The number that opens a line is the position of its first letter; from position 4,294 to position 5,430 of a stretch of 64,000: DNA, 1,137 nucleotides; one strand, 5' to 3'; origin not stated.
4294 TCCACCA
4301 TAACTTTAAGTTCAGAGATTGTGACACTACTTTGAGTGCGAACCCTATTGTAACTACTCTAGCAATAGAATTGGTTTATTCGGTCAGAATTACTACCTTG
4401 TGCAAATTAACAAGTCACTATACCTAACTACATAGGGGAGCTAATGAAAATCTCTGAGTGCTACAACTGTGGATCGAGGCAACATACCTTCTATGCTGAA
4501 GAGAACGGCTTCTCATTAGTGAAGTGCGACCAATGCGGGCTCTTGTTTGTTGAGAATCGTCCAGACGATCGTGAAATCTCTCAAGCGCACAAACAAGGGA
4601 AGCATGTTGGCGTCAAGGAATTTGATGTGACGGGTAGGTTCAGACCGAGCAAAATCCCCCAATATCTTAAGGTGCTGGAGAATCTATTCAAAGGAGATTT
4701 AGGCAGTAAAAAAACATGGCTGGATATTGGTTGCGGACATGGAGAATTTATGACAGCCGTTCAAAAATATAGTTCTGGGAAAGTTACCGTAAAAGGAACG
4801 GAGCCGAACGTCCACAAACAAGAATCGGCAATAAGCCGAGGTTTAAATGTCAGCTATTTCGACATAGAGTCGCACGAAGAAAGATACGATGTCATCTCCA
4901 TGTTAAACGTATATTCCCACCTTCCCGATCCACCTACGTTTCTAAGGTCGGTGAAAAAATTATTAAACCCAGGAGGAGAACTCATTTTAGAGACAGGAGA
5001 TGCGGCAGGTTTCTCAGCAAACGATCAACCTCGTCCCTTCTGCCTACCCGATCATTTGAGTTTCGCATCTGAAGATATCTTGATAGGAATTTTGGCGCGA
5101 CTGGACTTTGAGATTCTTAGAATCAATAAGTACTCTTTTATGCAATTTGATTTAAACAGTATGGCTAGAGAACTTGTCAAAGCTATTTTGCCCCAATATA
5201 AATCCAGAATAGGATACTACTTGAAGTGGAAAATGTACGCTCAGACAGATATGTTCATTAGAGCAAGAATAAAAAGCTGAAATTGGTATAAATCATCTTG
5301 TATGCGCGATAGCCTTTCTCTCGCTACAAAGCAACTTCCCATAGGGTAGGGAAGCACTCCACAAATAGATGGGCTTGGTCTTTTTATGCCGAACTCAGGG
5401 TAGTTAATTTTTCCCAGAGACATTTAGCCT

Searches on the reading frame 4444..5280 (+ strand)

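Call 110: search_protein_families(library=pfam, proteins=[window:4444-5280:+], max_evalue=0.001)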
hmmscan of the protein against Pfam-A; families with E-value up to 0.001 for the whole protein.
window:4444-5280:+ (278 aa): 7 families
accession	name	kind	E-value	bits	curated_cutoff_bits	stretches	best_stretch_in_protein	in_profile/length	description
PF13489.12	Methyltransf_23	-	6.4e-21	75.2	27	1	78-225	13-162/164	Methyltransferase domain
PF08242.18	Methyltransf_12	-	8.2e-12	46.1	30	1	93-180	1-98/98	Methyltransferase domain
PF08241.18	Methyltransf_11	-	6e-10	40.1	21.2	1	93-182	1-95/95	Methyltransferase domain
PF13847.12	Methyltransf_31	-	2.1e-08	34.4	27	1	88-186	3-113/145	Methyltransferase domain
PF13649.12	Methyltransf_25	-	3.9e-07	31.1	27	1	93-178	2-97/97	Methyltransferase domain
PF02353.26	CMAS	-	9.6e-06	25.5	27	1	73-184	47-166/273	Mycolic acid cyclopropane synthetase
PF05219.18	DREV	-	0.00021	21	26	1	88-182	94-186/265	DREV methyltransferase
